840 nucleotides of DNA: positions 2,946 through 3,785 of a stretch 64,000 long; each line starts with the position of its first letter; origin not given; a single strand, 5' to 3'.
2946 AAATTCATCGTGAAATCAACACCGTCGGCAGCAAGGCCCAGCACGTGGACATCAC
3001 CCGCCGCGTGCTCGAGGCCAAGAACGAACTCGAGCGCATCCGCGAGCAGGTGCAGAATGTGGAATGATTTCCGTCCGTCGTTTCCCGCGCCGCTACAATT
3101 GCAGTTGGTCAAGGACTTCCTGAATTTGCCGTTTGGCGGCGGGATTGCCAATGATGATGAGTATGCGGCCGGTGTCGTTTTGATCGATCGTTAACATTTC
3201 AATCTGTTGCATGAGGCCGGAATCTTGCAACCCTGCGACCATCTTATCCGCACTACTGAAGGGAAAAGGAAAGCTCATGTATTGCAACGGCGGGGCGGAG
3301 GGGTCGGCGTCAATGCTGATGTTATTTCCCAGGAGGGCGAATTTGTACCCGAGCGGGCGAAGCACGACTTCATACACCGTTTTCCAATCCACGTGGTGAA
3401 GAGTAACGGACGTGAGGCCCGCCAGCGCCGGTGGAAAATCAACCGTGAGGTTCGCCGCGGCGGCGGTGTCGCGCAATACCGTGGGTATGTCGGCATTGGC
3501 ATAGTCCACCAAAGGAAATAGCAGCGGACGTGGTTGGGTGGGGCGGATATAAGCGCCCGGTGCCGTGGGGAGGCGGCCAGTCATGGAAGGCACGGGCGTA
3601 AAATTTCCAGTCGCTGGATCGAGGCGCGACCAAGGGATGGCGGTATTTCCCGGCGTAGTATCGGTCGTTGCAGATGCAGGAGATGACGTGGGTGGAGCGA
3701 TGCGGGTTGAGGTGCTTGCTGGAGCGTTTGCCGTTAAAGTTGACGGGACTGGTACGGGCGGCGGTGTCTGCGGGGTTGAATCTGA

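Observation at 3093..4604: One-component ECF sigma factor ending in secretin N-terminal domains (STN + NolW-like)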

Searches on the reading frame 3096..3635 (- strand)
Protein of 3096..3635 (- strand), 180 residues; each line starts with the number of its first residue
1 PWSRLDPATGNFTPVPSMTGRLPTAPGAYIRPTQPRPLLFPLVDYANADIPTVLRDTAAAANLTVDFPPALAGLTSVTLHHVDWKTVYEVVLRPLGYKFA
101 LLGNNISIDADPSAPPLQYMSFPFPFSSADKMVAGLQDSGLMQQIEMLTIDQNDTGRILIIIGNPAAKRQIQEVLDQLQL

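Call 5: search_protein_families(library=pfam, proteins=[window:3096-3635:-], max_evalue=10)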
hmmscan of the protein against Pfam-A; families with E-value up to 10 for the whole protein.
seq(180 aa): 1 family
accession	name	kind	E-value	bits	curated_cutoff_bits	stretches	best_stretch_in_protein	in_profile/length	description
PF03958.22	Secretin_N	-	0.1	13.2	28.2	1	123-178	5-63/69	Bacterial type II/III secretion system short domain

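Call 6: search_solved_structures(query=window:3096-3635:-, max_evalue=10, show_alignments=3)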
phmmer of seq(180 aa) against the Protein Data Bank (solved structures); distinct sequences matched with E-value up to 10: 0.

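Call 7: find_homologous_proteins(query=window:3096-3635:-, max_evalue=0.01)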
Query seq(180 aa): 200 candidates shared short words with the query, none scored E <= 0.01.

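Call 19: predict_structure(protein=window:3096-3572:-)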
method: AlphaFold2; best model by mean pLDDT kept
length: 159 residues; sequences in the alignment: 1
mean_pLDDT: 52.2   pTM: 0.44
mean pLDDT of the five models: 52.2, 46.6, 44.3, 36.1, 35.8
residues with pLDDT >= 90: 0; 70-90: 33; 50-70: 42; < 50: 84
segments of 3 or more residues with pLDDT < 50: 1-27, 40-65, 68-91, 93-96
pLDDT, mean of each block of 10 residues (from residue 1): 31 31 41 54 44 38 47 38 34 51 71 83 63 55 75 83
secondary structure, 60 per line:
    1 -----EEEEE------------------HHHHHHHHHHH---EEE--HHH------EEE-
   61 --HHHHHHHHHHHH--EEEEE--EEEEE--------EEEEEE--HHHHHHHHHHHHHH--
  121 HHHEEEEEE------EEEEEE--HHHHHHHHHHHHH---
elements in order: E6-10 H29-39 E43-45 E57-59 H63-74 E77-81 E84-88 E97-102 H105-118 E124-129 E136-141 H144-156

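Call 20: search_protein_representatives(protein=window:3096-3572:-)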
Query: 159 residues. Proteins with E-value up to 0.001 (for the whole library): 158; up to 1e-10: 8; up to 1e-30: 1. The best 150 are listed.
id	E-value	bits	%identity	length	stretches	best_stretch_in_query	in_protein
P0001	6.6e-98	341.2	100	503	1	1-159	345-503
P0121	7.7e-26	107.1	34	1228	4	22-96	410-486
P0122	1.9e-14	70.1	39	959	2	22-91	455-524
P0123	2.2e-14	69.9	31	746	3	22-100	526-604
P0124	1.3e-13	67.5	35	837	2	20-106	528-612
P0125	1.6e-13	67.1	34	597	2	18-105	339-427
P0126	1.3e-12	64.2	36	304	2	21-91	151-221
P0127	2.0e-11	60.3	37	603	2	21-96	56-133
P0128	1.1e-10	57.9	29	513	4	22-87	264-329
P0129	1.3e-10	57.7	29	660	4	22-94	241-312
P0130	5.8e-10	55.6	33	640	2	22-88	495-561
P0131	1.1e-09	54.6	33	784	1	21-157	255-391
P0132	1.4e-09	54.3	45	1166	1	18-83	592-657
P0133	2.1e-09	53.7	34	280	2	22-80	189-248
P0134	9.6e-09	51.6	32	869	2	21-95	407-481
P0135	3.2e-08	49.9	42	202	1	21-93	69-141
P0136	3.7e-08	49.7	35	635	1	22-157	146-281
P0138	6.6e-08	48.9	33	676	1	22-157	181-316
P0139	8.2e-08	48.6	25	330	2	12-157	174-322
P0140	8.9e-08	48.5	35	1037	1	19-157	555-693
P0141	1.1e-07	48.1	37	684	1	21-95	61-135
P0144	1.5e-07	47.7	33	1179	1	21-157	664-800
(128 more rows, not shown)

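Call 21: search_protein_families(library=pfam, proteins=[P0121, P0122, P0123, P0124, P0125, P0126, P0127, P0131, P0136, P0138], max_evalue=0.01)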
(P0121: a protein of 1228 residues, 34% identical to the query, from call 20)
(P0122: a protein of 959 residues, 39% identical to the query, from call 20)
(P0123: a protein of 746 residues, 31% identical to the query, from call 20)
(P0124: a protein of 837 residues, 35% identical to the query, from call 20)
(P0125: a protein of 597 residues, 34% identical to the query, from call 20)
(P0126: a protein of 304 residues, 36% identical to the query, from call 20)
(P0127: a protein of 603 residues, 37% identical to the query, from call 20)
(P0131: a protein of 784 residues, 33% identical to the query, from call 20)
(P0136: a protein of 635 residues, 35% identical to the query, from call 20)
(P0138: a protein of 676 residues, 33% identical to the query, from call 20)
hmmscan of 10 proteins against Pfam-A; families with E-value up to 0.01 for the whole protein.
P0121 (1228 aa): 5 families
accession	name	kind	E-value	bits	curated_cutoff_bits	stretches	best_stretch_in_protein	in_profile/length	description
PF05569.17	Peptidase_M56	-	4.6e-35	121.7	31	1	143-349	85-295/296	BlaR1 peptidase M56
PF07660.19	STN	-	1.1e-23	83.1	28.4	3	1038-1084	2-51/52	Secretin and TonB N terminus short domain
PF12951.13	PATR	-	2.8e-22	78.9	27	3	879-908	1-30/30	Passenger-associated-transport-repeat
PF21305.2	type_II_gspD_N0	-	5.6e-14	52.2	27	2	1152-1216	2-71/71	GspD-like, N0 domain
PF19611.4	DUF6116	-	0.0045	17.4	27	0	1031-1046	14-29/50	Family of unknown function (DUF6116)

P0122 (959 aa): 4 families
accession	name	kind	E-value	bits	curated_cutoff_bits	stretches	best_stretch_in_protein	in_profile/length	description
PF03544.19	TonB_C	-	1.6e-36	125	24.6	2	750-826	2-79/79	Gram-negative bacterial TonB protein C-terminal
PF05569.17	Peptidase_M56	-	1.1e-24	87.6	31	1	102-304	62-267/296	BlaR1 peptidase M56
PF07660.19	STN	-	1.8e-12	47.3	28.4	2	476-520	2-49/52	Secretin and TonB N terminus short domain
PF21305.2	type_II_gspD_N0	-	1.6e-10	41.1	27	1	545-610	1-71/71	GspD-like, N0 domain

P0123 (746 aa): 6 families
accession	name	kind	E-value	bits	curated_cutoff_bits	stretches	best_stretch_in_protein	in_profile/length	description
PF21305.2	type_II_gspD_N0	-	6.4e-20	71.2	27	2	526-591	1-71/71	GspD-like, N0 domain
PF07660.19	STN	-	2.9e-19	69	28.4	3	547-593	2-51/52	Secretin and TonB N terminus short domain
PF22461.2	SLBB_2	-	9.4e-11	42.1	27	1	655-741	3-79/79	SLBB domain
PF10531.15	SLBB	-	2.4e-10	40.5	27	1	654-707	1-51/55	SLBB domain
PF12951.13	PATR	-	0.0011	19.4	27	1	63-87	5-29/30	Passenger-associated-transport-repeat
PF24848.1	DUF7723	-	0.0081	16.6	27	0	578-598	16-36/71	Family of unknown function (DUF7723)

P0124 (837 aa): 6 families
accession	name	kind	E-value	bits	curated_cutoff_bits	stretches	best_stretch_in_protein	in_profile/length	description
PF05569.17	Peptidase_M56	-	1.6e-26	93.6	31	1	25-278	9-266/296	BlaR1 peptidase M56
PF03544.19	TonB_C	-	3.1e-17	63.2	24.6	1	759-834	2-78/79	Gram-negative bacterial TonB protein C-terminal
PF03958.22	Secretin_N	-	1.8e-10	41.3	28.2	1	377-437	1-66/69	Bacterial type II/III secretion system short domain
PF07660.19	STN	-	5.6e-10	39.3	28.4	1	555-598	7-52/52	Secretin and TonB N terminus short domain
PF21305.2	type_II_gspD_N0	-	3.1e-08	33.8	27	1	530-595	1-71/71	GspD-like, N0 domain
PF01435.24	Peptidase_M48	-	0.0011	19.2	20.3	1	193-241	50-99/186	Peptidase family M48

P0125 (597 aa): 3 families
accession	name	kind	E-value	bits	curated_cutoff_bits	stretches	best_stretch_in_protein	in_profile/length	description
PF07660.19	STN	-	1.8e-10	40.8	28.4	1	369-406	8-47/52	Secretin and TonB N terminus short domain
PF21305.2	type_II_gspD_N0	-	0.0033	17.7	27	0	52-117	1-71/71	GspD-like, N0 domain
PF03958.22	Secretin_N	-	0.0042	17.7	28.2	0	524-578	1-61/69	Bacterial type II/III secretion system short domain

P0126 (304 aa): 2 families
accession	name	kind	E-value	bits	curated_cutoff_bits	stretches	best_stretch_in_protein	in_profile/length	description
PF07660.19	STN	-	1.8e-07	31.2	28.4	1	85-118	10-45/52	Secretin and TonB N terminus short domain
PF21305.2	type_II_gspD_N0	-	0.00017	21.8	27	1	153-217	2-71/71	GspD-like, N0 domain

P0127 (603 aa): 3 families
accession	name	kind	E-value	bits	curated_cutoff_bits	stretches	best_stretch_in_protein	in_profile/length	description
PF07660.19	STN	-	2.4e-05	24.5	28.4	0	87-123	12-50/52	Secretin and TonB N terminus short domain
PF21305.2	type_II_gspD_N0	-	0.0044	17.3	27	0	57-122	1-71/71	GspD-like, N0 domain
PF03958.22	Secretin_N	-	0.0078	16.8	28.2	0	524-584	1-67/69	Bacterial type II/III secretion system short domain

P0131 (784 aa): 4 families
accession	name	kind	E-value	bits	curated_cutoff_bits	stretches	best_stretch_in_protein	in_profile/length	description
PF00263.26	Secretin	-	2.2e-39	135.2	27.5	1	510-672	1-166/169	Bacterial type II and III secretion system protein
PF03958.22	Secretin_N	-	1.1e-12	48.4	28.2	1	334-397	1-69/69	Bacterial type II/III secretion system short domain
PF21305.2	type_II_gspD_N0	-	2.3e-05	24.6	27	1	256-321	1-71/71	GspD-like, N0 domain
PF07660.19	STN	-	2.5e-05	24.4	28.4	1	276-322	1-50/52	Secretin and TonB N terminus short domain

P0136 (635 aa): 4 families
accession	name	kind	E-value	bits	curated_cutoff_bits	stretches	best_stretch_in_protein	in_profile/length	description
PF00263.26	Secretin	-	5.4e-40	137.2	27.5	1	389-552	1-166/169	Bacterial type II and III secretion system protein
PF03958.22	Secretin_N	-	2.4e-14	53.7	28.2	1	224-287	1-69/69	Bacterial type II/III secretion system short domain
PF07660.19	STN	-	6.3e-06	26.3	28.4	1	167-212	2-50/52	Secretin and TonB N terminus short domain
PF21305.2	type_II_gspD_N0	-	2.3e-05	24.6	27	1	146-211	1-71/71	GspD-like, N0 domain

P0138 (676 aa): 4 families
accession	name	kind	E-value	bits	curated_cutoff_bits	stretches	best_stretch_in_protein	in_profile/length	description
PF00263.26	Secretin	-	2.8e-41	141.3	27.5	1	424-587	1-166/169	Bacterial type II and III secretion system protein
PF03958.22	Secretin_N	-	2.8e-13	50.3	28.2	1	259-322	1-69/69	Bacterial type II/III secretion system short domain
PF07660.19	STN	-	6.1e-05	23.2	28.4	1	201-247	1-50/52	Secretin and TonB N terminus short domain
PF21305.2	type_II_gspD_N0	-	0.0002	21.6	27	1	181-246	1-71/71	GspD-like, N0 domain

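Call 27: search_solved_structures(query=A1, max_evalue=0.01, show_alignments=2)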
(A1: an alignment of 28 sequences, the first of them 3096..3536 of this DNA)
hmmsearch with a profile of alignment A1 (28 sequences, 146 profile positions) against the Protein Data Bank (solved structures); distinct sequences matched with E-value up to 0.01: 25.
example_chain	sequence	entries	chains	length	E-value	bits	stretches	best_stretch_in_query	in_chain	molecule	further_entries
5zdh_A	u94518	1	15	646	1.1e-23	87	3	4-145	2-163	Type II secretion system protein D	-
5wq7_A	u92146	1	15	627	1.1e-23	87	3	7-145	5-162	Putative type II secretion system protein D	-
9x0w_A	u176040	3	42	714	3.9e-22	81.9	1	4-145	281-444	Fimbrial assembly protein PilQ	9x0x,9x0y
6ve2_A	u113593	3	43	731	4.2e-22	81.8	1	4-145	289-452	Fimbrial assembly protein PilQ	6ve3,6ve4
6w6m_A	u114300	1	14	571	6.8e-21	77.9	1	3-145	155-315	Type IV pilus secretin PilQ family protein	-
3ezj_A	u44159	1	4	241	6.4e-20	74.8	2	2-145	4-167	General secretion pathway protein GspD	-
3jc8_Qa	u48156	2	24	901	6.8e-20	74.7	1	5-145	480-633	PilQ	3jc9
6hcg_A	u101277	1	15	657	1.7e-19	73.4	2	4-145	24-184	Type II secretion system protein D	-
6i1x_A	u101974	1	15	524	1.5e-18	70.3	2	86-145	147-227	Type II secretion system protein D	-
9sh1_A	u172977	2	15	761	2e-17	66.7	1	5-145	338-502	Type IV pilus biogenesis and competence protein PilQ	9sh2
4av2_A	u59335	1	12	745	2e-17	66.7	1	5-145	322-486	TYPE IV PILUS BIOGENESIS AND COMPETENCE PROTEIN PILQ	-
5wln_G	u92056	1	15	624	8.9e-17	64.6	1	3-146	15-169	Type II secretion system protein D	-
2y3m_A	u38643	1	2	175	6e-15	58.6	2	82-146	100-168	PROTEIN TRANSPORT PROTEIN HOFQ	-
5wq9_A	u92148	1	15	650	1.1e-14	57.8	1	7-146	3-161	Type II secretion system protein D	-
5wq8_A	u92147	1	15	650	1.1e-14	57.8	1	7-146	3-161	Type II secretion system protein D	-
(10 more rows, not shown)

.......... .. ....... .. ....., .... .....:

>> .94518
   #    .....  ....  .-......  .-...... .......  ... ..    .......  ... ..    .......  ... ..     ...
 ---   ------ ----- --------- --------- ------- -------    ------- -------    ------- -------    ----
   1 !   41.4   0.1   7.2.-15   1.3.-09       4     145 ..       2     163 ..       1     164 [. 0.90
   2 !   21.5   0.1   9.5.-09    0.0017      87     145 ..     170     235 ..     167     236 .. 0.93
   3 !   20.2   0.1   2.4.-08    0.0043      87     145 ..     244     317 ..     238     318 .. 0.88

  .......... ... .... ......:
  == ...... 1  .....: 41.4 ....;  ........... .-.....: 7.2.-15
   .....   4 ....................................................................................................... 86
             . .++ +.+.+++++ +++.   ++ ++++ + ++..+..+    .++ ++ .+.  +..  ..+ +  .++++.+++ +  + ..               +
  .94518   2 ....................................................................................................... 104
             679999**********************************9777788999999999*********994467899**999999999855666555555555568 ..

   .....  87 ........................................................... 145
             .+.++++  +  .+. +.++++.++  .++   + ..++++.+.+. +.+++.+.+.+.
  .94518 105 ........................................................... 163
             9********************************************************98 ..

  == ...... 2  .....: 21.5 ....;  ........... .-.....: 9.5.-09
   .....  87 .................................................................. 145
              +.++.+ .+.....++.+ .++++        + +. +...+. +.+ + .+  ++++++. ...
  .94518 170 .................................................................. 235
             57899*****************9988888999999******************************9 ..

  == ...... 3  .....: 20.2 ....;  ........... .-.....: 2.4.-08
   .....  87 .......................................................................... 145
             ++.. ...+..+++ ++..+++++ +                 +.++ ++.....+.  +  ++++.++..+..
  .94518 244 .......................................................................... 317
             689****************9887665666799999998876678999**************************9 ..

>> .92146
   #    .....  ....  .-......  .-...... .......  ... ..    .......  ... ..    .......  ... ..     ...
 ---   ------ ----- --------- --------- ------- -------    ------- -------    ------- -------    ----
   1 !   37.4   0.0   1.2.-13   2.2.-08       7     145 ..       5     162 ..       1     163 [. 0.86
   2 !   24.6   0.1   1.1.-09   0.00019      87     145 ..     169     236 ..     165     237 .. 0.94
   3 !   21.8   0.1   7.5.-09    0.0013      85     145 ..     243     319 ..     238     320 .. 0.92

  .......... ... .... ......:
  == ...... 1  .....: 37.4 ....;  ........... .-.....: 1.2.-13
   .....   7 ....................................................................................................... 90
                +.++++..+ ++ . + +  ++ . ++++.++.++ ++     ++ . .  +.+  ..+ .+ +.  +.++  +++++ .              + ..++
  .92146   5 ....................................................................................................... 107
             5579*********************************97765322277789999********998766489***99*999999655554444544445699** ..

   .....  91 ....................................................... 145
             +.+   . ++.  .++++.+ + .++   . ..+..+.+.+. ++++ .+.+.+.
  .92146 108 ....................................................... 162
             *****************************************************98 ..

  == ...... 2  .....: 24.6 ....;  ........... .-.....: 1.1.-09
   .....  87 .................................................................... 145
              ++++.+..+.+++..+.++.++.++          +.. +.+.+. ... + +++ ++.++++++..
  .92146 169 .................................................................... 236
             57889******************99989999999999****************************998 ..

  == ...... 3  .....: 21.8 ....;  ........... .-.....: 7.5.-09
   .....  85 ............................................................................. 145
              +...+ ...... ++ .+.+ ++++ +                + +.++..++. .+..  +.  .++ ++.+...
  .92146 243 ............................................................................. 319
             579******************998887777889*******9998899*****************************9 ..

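Call 32: predict_structure(alignment_id=A1)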
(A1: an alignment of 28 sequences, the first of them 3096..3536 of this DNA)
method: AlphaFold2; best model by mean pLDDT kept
length: 147 residues; sequences in the alignment: 28
mean_pLDDT: 87.4   pTM: 0.58
mean pLDDT of the five models: 87.4, 86.9, 85.8, 85.8, 84.8
residues with pLDDT >= 90: 71; 70-90: 67; 50-70: 9; < 50: 0
segments of 3 or more residues with pLDDT < 50: none
pLDDT, mean of each block of 10 residues (from residue 1): 77 95 96 95 92 94 92 87 77 80 91 84 81 88 81
secondary structure, 60 per line:
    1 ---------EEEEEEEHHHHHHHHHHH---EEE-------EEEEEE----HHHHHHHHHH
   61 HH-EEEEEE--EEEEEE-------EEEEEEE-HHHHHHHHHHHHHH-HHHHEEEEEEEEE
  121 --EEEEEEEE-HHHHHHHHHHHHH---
elements in order: E10-16 H17-27 E31-33 E41-46 H51-62 E64-69 E72-77 E85-91 H93-106 H108-111 E112-120 E123-130 H132-144
